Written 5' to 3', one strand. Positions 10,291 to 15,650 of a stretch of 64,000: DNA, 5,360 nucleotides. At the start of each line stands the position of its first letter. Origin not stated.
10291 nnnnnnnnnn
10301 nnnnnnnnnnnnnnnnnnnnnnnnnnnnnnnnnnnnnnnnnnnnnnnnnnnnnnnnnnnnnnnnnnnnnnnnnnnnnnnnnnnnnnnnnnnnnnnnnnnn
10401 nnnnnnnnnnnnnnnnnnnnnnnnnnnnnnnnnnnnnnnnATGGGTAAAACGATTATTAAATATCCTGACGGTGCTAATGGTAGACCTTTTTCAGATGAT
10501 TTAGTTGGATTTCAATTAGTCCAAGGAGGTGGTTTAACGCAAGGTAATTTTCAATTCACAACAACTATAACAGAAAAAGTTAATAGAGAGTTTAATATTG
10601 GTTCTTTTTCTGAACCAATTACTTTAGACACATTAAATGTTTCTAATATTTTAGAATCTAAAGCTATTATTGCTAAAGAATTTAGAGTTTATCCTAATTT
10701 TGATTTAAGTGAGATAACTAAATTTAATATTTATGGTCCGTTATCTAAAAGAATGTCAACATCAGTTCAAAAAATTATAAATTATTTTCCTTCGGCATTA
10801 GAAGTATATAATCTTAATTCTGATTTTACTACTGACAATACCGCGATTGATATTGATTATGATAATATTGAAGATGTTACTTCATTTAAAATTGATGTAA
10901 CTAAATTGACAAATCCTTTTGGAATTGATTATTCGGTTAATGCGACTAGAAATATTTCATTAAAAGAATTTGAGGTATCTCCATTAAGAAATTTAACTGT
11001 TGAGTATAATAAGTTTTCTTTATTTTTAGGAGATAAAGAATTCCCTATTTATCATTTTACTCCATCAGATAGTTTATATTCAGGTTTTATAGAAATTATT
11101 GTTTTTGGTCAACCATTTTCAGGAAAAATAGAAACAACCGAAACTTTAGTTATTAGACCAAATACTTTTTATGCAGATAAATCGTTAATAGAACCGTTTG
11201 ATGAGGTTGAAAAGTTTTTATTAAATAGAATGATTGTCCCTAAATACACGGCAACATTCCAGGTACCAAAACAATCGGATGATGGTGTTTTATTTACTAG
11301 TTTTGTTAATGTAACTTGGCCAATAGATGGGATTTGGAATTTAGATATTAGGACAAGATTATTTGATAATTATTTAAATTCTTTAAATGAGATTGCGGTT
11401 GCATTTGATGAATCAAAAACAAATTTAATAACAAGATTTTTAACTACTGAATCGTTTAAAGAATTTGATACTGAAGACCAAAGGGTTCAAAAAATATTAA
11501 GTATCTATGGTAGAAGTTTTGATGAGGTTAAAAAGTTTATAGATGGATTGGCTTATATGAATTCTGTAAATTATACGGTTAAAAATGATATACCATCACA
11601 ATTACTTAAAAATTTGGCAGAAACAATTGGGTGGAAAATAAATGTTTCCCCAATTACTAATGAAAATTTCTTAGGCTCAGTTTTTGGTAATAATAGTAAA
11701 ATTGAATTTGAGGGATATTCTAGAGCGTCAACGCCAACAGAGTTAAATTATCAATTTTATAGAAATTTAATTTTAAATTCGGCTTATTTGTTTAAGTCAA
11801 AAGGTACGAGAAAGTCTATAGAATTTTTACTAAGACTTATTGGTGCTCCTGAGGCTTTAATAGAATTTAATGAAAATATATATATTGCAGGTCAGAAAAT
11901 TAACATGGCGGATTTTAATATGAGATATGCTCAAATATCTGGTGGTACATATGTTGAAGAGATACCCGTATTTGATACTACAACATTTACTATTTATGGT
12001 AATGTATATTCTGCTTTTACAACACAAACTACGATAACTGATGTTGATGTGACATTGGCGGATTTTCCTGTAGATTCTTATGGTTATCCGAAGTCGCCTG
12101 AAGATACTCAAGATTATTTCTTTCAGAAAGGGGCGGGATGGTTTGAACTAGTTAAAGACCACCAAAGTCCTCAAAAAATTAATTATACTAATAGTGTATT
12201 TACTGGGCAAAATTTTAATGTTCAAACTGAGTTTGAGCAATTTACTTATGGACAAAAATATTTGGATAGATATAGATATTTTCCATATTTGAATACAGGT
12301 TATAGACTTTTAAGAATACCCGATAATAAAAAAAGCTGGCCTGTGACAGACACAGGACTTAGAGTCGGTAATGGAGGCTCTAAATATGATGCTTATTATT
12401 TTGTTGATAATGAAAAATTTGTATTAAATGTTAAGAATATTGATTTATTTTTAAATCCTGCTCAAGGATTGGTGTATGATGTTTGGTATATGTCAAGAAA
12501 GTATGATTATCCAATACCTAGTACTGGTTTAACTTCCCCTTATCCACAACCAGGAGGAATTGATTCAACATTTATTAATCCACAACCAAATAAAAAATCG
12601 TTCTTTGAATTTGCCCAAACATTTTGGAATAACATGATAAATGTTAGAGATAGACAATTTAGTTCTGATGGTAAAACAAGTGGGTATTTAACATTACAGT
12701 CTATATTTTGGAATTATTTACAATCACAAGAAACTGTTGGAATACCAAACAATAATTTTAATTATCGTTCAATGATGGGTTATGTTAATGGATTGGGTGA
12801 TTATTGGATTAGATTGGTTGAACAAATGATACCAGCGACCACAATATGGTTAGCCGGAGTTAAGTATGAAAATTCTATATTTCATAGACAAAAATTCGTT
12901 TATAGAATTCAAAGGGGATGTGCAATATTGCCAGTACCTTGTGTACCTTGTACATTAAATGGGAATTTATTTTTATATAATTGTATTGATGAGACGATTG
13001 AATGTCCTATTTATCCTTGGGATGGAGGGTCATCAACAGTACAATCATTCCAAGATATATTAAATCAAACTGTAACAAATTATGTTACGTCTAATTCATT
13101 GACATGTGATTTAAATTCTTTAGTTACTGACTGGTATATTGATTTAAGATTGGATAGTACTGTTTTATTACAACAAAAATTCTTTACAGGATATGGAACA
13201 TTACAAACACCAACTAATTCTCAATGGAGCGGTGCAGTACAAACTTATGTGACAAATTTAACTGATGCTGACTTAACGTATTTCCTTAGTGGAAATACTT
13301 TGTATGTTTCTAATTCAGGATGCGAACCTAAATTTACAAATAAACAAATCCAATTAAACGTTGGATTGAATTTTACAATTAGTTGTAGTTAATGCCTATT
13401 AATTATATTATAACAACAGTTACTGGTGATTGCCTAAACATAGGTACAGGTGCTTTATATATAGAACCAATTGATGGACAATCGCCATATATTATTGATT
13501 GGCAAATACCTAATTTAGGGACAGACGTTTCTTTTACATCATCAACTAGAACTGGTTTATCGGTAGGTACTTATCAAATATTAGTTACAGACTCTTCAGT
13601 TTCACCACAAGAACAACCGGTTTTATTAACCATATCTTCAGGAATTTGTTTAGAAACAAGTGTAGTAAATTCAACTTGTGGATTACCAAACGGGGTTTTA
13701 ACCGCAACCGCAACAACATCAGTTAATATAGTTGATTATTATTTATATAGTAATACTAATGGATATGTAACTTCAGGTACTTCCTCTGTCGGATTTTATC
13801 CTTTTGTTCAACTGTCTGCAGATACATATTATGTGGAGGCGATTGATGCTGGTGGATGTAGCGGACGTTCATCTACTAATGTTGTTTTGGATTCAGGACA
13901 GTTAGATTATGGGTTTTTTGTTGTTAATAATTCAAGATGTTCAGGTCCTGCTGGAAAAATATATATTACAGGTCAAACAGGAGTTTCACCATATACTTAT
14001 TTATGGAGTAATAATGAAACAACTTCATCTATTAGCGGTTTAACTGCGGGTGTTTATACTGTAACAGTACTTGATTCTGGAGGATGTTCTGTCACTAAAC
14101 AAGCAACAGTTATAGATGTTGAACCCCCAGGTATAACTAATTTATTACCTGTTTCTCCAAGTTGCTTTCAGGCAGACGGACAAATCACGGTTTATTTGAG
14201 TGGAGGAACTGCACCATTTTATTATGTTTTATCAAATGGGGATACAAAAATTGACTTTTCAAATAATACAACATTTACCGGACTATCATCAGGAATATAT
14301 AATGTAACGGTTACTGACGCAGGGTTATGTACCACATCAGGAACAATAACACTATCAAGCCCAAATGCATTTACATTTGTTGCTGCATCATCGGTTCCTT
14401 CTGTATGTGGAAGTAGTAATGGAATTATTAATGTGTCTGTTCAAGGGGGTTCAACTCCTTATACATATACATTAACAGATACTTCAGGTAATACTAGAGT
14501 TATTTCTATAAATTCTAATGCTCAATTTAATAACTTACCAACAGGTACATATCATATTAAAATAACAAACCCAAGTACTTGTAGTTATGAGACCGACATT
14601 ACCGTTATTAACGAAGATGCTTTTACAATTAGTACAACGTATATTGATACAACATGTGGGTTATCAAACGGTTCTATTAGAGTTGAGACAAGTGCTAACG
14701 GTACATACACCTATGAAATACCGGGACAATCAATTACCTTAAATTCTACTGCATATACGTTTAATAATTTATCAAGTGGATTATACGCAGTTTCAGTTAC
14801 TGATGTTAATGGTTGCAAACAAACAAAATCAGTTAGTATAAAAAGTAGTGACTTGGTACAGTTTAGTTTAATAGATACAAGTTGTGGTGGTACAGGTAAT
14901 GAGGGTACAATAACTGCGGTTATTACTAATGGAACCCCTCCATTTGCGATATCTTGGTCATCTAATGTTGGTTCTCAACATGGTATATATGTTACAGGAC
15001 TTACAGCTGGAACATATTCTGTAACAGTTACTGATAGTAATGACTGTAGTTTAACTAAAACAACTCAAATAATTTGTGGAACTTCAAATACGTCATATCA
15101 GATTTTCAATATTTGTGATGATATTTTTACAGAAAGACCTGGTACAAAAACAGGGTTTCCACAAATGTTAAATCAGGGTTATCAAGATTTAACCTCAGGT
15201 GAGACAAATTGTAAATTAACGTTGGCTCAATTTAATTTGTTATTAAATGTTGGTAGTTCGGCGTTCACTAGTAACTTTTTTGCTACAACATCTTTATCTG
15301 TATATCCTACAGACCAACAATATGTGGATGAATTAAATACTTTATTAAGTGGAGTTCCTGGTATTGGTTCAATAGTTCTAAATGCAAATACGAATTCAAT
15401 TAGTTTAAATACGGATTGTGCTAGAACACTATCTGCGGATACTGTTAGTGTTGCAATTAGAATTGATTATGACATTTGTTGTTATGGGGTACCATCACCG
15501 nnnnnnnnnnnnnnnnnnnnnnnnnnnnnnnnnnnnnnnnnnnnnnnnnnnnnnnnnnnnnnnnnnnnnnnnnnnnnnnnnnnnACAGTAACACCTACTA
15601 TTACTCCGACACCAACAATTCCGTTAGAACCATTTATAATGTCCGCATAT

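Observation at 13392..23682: Host-type SprB adhesin repeats, Pro/Thr linkers and LRR-like repeats assembled into phage fibre proteins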

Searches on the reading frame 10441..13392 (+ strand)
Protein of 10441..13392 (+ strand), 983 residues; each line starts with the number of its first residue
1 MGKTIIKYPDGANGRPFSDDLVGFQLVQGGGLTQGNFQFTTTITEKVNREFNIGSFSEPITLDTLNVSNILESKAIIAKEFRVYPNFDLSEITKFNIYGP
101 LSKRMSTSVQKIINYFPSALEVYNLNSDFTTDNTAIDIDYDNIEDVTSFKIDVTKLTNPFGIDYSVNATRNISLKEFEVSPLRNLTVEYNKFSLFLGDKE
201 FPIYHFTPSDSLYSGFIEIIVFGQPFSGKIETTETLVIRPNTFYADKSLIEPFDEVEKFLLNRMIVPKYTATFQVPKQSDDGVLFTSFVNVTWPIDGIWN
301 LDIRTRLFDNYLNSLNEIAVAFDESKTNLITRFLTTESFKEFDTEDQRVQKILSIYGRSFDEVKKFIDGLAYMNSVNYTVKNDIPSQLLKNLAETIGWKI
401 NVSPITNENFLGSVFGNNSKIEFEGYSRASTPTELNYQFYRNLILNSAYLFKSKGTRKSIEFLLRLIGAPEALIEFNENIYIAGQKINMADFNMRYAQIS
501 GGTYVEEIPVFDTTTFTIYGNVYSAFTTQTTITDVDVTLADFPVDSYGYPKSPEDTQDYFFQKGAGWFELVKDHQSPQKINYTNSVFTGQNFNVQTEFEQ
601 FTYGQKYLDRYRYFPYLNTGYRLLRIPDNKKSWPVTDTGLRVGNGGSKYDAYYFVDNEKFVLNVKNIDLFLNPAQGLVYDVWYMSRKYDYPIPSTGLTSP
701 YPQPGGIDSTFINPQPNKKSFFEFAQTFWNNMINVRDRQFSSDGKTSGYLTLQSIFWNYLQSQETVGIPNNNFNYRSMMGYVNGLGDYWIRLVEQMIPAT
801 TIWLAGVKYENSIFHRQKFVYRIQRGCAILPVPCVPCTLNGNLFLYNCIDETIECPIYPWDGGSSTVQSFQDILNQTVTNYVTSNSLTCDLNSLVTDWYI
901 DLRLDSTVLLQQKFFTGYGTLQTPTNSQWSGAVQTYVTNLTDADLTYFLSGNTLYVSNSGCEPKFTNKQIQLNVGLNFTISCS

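Call 3: search_protein_families(library=pfam, proteins=[window:10441-13392:+], max_evalue=1)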
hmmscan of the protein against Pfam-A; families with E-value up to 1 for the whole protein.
window:10441-13392:+ (983 aa): 0 families

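Call 4: search_protein_families(library=phrogs, proteins=[window:10441-13392:+], max_evalue=0.01)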
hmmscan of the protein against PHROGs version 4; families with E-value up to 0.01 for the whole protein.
window:10441-13392:+ (983 aa): 0 families

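Call 7: search_dna_similar(query=window:10441-13392:+, collection=phages, mode=protein, max_rows=25)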
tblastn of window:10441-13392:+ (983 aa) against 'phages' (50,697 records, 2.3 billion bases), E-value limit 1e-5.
No match.

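Call 10: find_related_loci(query=window:10441-13392:+, collection=viral_contigs, flank=10000)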
Query window:10441-13392:+ (983 aa) in viral_contigs; peptide patterns used: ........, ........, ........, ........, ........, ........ (x = any residue, [..] = any of these).
40 stretches matched a pattern; 32 encode a relative of the query (tblastn E <= 1e-3); 30 distinct loci.
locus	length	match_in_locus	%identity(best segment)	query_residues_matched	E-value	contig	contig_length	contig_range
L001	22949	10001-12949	99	1-983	0e+0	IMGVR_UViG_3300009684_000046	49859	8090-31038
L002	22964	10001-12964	71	1-983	0e+0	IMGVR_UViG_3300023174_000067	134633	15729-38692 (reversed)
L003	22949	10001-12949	71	1-983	0e+0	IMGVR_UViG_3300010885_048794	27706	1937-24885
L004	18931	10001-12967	70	1-983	0e+0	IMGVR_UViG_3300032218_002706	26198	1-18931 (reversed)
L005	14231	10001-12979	67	1-983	0e+0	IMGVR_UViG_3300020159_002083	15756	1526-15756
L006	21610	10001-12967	69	1-983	0e+0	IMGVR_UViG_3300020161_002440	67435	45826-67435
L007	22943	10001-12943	64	1-983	0e+0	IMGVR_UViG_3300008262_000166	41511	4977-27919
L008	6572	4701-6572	95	1-624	0e+0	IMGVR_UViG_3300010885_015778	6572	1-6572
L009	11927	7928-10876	55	7-983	0e+0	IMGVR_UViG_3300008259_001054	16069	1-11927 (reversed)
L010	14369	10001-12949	55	7-983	0e+0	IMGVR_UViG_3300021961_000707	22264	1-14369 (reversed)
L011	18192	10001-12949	55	7-983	0e+0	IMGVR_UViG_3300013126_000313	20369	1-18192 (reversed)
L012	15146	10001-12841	55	41-983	0e+0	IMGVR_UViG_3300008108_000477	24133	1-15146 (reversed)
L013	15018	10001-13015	53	4-983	0e+0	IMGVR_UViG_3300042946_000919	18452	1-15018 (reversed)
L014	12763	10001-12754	56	7-918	0e+0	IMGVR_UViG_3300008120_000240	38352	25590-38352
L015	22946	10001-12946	56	1-982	0e+0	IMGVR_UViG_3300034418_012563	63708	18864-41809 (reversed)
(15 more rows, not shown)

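Call 25: search_protein_families(library=ncbifam, proteins=[window:10441-13392:+], max_evalue=0.1)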
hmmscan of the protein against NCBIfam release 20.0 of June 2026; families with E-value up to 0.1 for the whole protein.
window:10441-13392:+ (983 aa): 0 families

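Call 34: search_solved_structures(query=window:10441-13392:+, max_evalue=1)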
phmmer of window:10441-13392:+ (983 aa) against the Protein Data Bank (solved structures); distinct sequences matched with E-value up to 1: 0.

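Call 41: find_related_loci(query=window:10441-13392:+, collection=genome_contigs, flank=10000)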
Query window:10441-13392:+ (983 aa) in genome_contigs; peptide patterns used: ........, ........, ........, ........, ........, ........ (x = any residue, [..] = any of these).
28 stretches matched a pattern; 1 encode a relative of the query (tblastn E <= 1e-3); 1 distinct loci.
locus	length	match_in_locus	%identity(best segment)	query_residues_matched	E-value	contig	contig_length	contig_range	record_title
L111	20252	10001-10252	33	254-333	7e-5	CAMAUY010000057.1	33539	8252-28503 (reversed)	MAG: Akkermansia muciniphila isolate AH-24oct19-145 genome assembly, contig: AH-24oct19-C2694, whole genome shotgun sequ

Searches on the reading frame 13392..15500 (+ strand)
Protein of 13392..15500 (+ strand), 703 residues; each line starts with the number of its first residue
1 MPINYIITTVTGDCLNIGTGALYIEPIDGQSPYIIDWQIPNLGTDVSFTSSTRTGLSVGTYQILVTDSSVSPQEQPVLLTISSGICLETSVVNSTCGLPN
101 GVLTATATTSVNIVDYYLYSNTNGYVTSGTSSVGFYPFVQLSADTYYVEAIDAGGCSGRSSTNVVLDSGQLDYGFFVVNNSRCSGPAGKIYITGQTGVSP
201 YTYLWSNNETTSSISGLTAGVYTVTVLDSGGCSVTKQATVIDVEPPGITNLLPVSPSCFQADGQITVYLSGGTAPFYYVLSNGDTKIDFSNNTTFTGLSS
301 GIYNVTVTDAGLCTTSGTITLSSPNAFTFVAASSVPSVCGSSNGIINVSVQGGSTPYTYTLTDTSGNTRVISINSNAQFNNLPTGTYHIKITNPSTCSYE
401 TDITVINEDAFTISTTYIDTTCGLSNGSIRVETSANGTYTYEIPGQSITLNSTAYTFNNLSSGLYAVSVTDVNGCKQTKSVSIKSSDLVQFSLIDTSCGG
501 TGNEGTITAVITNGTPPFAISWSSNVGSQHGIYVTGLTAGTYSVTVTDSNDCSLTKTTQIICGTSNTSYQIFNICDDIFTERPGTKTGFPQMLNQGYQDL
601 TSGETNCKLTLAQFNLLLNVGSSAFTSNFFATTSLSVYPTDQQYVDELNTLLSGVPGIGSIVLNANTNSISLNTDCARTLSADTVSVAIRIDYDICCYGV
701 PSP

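Call 31: search_dna_similar(query=window:13392-15500:+, collection=phages, mode=protein, max_rows=30, max_evalue=0.001)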
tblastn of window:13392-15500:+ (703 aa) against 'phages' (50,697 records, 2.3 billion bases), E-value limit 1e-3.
Records with a match: 3; places in all: 8; records where one place covers at least 80% of the query: 0.
Best place of each record, by identity: <60% 3.
By first word of the organism name: uncultured 2; Salmonella 1.
By host as written in the record: - 2; Salmonella enterica 1.
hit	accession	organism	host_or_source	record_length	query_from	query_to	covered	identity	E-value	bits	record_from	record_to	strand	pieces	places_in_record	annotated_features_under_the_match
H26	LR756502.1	uncultured phage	metagenomic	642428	29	552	75%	31.4%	3e-29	131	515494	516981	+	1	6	record has no annotation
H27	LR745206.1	uncultured phage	metagenomic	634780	180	313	19%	34.3%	2e-4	51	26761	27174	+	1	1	record has no annotation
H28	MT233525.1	Salmonella phage vB_Sen_H9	Salmonella enterica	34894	184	319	19%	31.2%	1e-4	52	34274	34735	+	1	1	tail fiber protein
